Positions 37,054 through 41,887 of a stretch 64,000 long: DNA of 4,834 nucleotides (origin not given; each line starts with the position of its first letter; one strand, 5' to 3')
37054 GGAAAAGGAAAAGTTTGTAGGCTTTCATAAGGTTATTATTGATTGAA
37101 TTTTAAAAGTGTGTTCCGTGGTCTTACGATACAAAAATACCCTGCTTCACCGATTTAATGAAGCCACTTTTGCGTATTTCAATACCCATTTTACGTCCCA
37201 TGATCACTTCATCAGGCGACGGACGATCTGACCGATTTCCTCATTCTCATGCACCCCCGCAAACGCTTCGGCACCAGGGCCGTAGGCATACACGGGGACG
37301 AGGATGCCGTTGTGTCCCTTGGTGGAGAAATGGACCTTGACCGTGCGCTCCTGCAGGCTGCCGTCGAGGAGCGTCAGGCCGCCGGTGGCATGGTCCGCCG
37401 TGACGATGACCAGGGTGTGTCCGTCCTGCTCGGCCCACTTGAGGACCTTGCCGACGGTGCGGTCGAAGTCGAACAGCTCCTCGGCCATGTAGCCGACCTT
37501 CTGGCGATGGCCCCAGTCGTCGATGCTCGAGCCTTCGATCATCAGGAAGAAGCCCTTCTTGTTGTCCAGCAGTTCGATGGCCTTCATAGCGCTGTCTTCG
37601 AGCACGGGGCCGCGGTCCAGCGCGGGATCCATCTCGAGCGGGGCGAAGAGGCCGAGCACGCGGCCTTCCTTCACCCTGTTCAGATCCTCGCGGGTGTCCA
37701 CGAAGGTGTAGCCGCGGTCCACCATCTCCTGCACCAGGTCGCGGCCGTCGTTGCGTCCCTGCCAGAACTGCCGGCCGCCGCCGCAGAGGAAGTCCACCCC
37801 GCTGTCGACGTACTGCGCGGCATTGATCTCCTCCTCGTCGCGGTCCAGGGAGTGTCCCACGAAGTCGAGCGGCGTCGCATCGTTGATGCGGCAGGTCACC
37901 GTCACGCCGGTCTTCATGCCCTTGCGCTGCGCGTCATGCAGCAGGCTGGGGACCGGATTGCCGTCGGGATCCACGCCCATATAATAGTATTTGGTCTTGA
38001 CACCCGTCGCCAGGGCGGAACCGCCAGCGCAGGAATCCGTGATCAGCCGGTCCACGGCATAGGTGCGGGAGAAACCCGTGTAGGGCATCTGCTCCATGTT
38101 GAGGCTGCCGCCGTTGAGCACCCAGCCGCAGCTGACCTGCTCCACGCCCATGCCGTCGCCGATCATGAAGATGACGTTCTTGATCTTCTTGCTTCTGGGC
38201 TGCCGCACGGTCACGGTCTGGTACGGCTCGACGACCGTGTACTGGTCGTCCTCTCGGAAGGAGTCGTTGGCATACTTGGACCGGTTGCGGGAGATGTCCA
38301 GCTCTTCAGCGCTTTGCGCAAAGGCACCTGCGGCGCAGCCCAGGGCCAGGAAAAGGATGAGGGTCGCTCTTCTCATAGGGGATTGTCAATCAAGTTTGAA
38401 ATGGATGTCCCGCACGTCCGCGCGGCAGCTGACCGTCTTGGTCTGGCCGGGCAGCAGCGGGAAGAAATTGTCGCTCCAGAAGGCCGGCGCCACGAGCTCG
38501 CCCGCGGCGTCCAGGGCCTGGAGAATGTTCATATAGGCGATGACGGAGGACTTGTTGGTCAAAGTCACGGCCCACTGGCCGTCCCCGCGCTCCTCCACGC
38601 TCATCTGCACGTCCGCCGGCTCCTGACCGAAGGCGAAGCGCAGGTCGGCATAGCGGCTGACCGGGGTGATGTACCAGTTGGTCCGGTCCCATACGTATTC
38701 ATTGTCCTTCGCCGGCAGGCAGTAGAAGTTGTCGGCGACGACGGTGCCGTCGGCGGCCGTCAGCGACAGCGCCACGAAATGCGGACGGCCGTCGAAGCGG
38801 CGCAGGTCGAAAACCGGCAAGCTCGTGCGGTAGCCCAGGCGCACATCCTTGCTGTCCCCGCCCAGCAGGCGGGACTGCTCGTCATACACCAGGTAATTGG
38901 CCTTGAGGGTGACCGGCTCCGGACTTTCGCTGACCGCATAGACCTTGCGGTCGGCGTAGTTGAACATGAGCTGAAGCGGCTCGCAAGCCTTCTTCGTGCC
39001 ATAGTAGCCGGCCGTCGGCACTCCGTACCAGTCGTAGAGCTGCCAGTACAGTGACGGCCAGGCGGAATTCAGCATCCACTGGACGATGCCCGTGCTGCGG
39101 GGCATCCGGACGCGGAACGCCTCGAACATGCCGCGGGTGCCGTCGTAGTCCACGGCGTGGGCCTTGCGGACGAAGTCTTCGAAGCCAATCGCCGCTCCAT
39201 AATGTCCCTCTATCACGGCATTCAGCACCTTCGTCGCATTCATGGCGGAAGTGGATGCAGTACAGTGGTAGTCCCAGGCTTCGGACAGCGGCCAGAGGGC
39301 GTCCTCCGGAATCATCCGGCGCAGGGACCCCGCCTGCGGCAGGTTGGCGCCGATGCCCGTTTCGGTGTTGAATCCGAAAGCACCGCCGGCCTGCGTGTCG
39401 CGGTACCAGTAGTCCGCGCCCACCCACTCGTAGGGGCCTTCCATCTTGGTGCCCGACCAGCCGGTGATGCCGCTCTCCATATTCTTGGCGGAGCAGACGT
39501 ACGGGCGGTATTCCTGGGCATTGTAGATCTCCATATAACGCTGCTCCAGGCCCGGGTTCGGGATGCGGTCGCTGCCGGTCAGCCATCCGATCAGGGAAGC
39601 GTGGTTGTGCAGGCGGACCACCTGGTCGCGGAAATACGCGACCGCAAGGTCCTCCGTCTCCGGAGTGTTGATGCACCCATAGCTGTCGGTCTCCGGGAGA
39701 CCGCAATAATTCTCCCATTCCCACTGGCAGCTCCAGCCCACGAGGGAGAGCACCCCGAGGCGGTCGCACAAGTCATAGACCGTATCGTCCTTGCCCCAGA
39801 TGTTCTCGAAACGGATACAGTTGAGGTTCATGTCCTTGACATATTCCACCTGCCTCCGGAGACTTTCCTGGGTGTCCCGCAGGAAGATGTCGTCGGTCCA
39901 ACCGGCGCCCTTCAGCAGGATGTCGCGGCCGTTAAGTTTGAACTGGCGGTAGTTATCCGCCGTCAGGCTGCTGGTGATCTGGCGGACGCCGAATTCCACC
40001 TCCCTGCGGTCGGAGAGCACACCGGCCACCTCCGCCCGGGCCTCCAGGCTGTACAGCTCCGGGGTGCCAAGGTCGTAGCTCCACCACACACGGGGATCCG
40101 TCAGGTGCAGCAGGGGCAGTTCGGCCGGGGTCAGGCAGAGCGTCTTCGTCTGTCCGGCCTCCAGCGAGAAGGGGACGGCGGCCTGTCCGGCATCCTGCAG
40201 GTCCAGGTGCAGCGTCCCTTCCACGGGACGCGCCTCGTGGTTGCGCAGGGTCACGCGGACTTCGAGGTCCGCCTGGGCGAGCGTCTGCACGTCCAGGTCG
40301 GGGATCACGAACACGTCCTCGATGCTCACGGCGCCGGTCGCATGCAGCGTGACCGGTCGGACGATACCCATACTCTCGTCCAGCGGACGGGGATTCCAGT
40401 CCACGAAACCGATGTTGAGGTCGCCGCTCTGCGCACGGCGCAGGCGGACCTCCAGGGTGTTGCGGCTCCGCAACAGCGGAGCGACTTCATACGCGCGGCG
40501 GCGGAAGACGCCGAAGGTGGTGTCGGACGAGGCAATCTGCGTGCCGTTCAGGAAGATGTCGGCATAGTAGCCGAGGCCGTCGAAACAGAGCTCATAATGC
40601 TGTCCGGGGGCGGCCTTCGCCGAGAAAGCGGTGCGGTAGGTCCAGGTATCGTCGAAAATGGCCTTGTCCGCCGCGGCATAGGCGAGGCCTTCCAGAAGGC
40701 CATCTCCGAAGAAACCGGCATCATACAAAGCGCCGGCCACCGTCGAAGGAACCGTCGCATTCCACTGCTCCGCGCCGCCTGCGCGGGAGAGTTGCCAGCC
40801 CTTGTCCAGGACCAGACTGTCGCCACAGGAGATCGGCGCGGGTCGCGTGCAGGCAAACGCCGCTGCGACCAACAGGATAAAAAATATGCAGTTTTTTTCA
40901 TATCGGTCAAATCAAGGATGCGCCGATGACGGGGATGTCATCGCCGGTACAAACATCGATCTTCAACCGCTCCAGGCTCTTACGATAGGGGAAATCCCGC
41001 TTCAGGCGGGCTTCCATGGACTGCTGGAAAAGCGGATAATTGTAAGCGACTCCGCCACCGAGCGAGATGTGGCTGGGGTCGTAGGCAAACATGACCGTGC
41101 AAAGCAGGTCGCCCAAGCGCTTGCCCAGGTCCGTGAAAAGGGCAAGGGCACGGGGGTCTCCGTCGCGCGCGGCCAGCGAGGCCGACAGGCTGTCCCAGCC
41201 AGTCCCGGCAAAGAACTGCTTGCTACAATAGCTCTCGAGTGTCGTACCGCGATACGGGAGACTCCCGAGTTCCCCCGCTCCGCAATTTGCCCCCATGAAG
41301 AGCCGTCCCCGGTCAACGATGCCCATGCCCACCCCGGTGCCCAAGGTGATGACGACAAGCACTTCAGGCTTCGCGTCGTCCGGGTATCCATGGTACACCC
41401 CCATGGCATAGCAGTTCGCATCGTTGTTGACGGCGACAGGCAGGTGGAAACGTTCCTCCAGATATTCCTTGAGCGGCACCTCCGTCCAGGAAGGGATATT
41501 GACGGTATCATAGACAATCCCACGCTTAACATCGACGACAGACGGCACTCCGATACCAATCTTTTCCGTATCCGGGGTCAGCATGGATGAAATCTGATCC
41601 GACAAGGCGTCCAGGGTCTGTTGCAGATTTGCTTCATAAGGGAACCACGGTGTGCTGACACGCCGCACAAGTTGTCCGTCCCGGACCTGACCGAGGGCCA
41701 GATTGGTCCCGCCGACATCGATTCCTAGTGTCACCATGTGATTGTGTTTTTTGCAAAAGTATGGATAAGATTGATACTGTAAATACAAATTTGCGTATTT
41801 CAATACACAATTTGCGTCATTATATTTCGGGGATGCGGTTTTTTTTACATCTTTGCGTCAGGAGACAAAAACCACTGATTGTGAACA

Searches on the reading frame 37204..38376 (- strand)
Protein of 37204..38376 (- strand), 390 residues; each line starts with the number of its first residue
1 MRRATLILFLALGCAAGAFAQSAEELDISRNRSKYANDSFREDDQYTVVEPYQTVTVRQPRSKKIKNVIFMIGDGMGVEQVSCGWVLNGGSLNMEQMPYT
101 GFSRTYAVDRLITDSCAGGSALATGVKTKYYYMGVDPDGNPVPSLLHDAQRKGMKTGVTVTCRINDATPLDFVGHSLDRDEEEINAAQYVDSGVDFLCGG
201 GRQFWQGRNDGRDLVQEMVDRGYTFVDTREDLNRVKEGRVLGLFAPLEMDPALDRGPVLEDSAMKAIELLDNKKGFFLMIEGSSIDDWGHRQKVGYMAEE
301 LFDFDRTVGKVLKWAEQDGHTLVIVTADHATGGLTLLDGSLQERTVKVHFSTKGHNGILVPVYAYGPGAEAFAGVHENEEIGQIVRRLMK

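Call 9: search_protein_families(library=pfam, proteins=[window:37204-38376:-])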
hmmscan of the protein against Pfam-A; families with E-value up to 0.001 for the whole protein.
window:37204-38376:- (390 aa): 3 families
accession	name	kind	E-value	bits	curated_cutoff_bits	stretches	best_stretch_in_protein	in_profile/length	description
PF00245.25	Alk_phosphatase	-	1.3e-74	252.1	24.4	2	65-335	1-321/423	Alkaline phosphatase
PF01676.23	Metalloenzyme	-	5.1e-09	36.5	24.3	1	261-384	133-240/252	Metalloenzyme superfamily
PF01663.27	Phosphodiest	-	0.00072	19.7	23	0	267-333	157-223/342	Type I phosphodiesterase / nucleotide pyrophosphatase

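Call 10: search_protein_families(library=ncbifam, proteins=[window:37204-38376:-])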
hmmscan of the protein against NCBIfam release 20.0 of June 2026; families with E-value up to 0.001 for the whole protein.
window:37204-38376:- (390 aa): 3 families
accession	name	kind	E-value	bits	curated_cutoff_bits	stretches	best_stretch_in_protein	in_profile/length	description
NF007810.0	PRK10518.1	equivalog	6.4e-43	147.2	540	2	14-180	21-196/482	alkaline phosphatase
NF003766.0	PRK05362.1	equivalog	0.00031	19.6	256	1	287-330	293-334/396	phosphopentomutase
TIGR00306.2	apgM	subfamily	0.00051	19.1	320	0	261-331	278-349/403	2,3-bisphosphoglycerate-independent phosphoglycerate mutase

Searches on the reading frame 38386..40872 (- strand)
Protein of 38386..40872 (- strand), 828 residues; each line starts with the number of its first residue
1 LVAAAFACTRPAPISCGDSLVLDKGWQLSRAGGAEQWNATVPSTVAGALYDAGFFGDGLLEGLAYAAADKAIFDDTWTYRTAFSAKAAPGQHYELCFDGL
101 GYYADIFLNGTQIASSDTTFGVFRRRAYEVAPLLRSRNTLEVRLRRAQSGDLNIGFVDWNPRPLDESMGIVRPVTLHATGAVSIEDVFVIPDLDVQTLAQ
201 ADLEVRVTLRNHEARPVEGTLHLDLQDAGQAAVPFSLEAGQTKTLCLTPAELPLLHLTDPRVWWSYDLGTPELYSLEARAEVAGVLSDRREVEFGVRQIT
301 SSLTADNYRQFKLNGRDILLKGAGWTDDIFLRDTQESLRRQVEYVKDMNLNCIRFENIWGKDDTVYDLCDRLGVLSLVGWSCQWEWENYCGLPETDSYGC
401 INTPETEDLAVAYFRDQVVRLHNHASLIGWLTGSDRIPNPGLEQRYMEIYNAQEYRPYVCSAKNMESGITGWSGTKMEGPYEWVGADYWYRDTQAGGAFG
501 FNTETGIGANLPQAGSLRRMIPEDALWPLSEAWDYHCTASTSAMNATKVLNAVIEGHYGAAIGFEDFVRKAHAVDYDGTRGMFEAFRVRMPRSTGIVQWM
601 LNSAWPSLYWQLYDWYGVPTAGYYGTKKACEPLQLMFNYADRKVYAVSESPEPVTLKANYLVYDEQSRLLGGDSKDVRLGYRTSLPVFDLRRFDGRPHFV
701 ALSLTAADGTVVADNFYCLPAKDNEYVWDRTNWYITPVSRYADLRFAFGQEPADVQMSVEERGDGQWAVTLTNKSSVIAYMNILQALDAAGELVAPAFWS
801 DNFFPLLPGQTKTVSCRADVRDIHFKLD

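Call 9: search_protein_families(library=pfam, proteins=[window:38386-40872:-])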
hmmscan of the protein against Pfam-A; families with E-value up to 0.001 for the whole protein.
window:38386-40872:- (828 aa): 6 families
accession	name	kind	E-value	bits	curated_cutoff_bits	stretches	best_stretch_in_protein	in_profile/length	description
PF18368.7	Ig_GlcNase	-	4.4e-21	75.4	26.3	1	733-820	1-88/105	Exo-beta-D-glucosaminidase Ig-fold domain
PF22666.2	Glyco_hydro_2_N2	-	1.9e-19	70.8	27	1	26-147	1-120/167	Glycosyl hydrolase 2 galactose-binding domain-like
PF00703.27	Glyco_hydro_2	-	2.1e-12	48.2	23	1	182-297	1-109/109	Glycosyl hydrolases family 2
PF17786.7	Mannosidase_ig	-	2.9e-06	28.1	23.4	1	643-718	4-85/91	Mannosidase Ig/CBM-like domain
PF17753.7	Ig_mannosidase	-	0.00011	22.2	22.6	1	795-818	37-60/81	Ig-fold domain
PF02836.23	Glyco_hydro_2_C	-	0.00041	20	21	1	309-434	6-134/302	Glycosyl hydrolases family 2, TIM barrel domain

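Call 10: search_protein_families(library=ncbifam, proteins=[window:38386-40872:-])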
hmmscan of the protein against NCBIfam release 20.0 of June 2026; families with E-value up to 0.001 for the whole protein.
window:38386-40872:- (828 aa): 10 families
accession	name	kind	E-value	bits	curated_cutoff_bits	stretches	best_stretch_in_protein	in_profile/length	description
NF041462.1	GalA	equivalog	1.8e-18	66.1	900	1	79-376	86-366/763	beta-galactosidase GalA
NF007666.0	PRK10340.1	equivalog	1.3e-17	63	1284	1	78-434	112-448/1030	beta-galactosidase subunit alpha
NF052611.1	beta_gal_Bga2A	equivalog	8.2e-16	57.2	999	1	78-433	116-455/1007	beta-galactosidase, LacZ type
NF041463.1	GalB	equivalog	1.3e-15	56.3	900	1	79-434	138-477/869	beta-galactosidase GalB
NF041100.1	betagal_LacZ_Ttogales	equivalog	1.5e-10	39.5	2000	1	168-437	194-444/1090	beta-galactosidase LacZ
NF049890.1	Bet1-4galacdseBT4151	equivalog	2.9e-09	35.4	1500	1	169-374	201-398/952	exo-beta-1,4-galactosidase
NF007074.0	PRK09525.1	subfamily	3.3e-09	35.1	1221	1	168-375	207-409/1027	beta-galactosidase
NF049877.1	GlucurArabfur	equivalog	6.3e-09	34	1800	1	78-354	425-704/1400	beta-d-glucuronidase/beta-L-arabinofuranosidase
NF007538.0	PRK10150.1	equivalog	2.3e-07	29.5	544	1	169-431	172-416/607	beta-glucuronidase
NF050095.1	BetGlucuronLacZ4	equivalog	3.7e-07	28.6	950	1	90-375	76-354/666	beta-glucuronidase LacZ4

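Call 25: search_solved_structures(query=window:38386-40869:-, max_evalue=1e-10)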
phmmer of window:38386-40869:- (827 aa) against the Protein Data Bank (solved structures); distinct sequences matched with E-value up to 1e-10: 18.
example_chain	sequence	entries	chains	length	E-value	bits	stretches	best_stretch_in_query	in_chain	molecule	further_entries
2vzs_A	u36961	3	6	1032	3.6e-113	382.7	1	41-821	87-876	EXO-BETA-D-GLUCOSAMINIDASE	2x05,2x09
2vzo_A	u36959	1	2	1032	1.2e-112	381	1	41-821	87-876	EXO-BETA-D-GLUCOSAMINIDASE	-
2vzt_A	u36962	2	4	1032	2.5e-112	379.9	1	41-821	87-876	EXO-BETA-D-GLUCOSAMINIDASE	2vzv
2vzu_A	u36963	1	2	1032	5.4e-111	375.5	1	41-821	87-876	EXO-BETA-D-GLUCOSAMINIDASE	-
2je8_A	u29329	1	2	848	9.5e-29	103.4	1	157-659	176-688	BETA-MANNOSIDASE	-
7op6_A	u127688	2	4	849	9.6e-29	103.4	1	157-659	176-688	Beta-mannosidase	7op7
2vjx_A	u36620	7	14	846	9.7e-29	103.4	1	157-659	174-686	BETA-MANNOSIDASE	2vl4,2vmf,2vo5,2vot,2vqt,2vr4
2wbk_A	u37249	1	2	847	1.1e-28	103.1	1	157-649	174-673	BETA-MANNOSIDASE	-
2vqu_A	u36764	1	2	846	6.1e-27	97.4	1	157-659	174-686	BETA-MANNOSIDASE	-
6byg_A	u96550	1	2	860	8.2e-26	93.7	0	151-434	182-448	Beta-mannosidase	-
6bye_A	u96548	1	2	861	9e-26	93.6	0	151-434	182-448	Beta-mannosidase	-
6byc_A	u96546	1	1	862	9.1e-26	93.5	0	151-434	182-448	Beta-mannosidase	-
6byi_A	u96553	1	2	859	1e-25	93.4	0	151-432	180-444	Beta-mannosidase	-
5n6u_A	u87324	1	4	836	4.2e-25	91.3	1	154-707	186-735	Beta-mannosidase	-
9nfe_A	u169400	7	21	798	1.4e-19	73.1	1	37-431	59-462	Glycoside hydrolase family 2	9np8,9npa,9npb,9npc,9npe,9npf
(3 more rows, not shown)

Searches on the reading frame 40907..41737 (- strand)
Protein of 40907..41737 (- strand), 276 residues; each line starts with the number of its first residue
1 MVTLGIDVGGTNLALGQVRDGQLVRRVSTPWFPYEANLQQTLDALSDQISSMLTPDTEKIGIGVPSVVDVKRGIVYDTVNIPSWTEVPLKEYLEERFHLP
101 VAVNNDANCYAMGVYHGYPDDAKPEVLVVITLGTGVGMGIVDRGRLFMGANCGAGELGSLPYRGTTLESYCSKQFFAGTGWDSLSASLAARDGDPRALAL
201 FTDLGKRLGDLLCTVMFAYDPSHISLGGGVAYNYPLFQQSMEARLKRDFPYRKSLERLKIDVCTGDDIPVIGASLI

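Call 9: search_protein_families(library=pfam, proteins=[window:40907-41737:-])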
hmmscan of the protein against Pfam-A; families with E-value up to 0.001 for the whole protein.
window:40907-41737:- (276 aa): 2 families
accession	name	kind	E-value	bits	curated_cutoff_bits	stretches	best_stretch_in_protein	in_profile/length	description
PF00480.26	ROK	-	5.9e-33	115.1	22.9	1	4-274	2-288/294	ROK family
PF03309.20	Pan_kinase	-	7.1e-05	23.2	24.7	1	4-151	2-148/205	Type III pantothenate kinase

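Call 10: search_protein_families(library=ncbifam, proteins=[window:40907-41737:-])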
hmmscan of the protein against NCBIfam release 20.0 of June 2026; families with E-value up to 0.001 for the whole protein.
window:40907-41737:- (276 aa): 14 families
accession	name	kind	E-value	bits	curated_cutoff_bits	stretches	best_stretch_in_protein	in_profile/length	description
TIGR00744.1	ROK_glcA_fam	subfamily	2.3e-34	119.1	260.35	2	4-162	1-161/318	ROK family glucokinase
NF007251.0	PRK09698.1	equivalog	7.7e-27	94.3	253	1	2-248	7-266/304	allose kinase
NF009835.0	PRK13310.1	equivalog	3.1e-25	89.1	380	1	4-160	3-158/303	N-acetylglucosamine kinase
NF007108.0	PRK09557.1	equivalog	4.3e-20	72.2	443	1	1-238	1-263/303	fructokinase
NF042998.1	bglucokin_BglK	equivalog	7.9e-20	71.3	550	1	5-159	5-155/291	beta-glucoside kinase BglK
NF003461.0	PRK05082.1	subfamily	2.3e-19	69.9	283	1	1-159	1-156/291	N-acetylmannosamine kinase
NF045551.1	GK_Pyrobac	equivalog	7.5e-19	68.1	500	2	4-159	3-145/294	ATP-dependent glucokinase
NF047821.1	NactlManKinNanK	equivalog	2.1e-18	66.9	450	1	1-158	1-155/288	N-acetylmannosamine kinase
NF009836.0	PRK13311.1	equivalog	1.4e-15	57.3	551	1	4-160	3-158/256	N-acetyl-D-glucosamine kinase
NF047937.1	TransRegNagC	equivalog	3.9e-13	49.4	650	1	43-160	120-241/399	DNA-binding transcriptional regulator NagC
NF045942.1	PolPhglucPhase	equivalog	2.6e-12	47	250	1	3-170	2-164/242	polyphosphate--glucose phosphotransferase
NF049930.1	TransRegMlc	equivalog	1.7e-11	44.1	530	1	59-172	148-259/405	sugar metabolism global transcriptional regulator Mlc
NF045550.1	FrctkaseScrK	equivalog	4.7e-07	29.5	400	1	54-150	52-149/293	fructokinase ScrK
TIGR00671.1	baf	subfamily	0.00098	18.9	58.2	0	4-150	2-141/243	type III pantothenate kinase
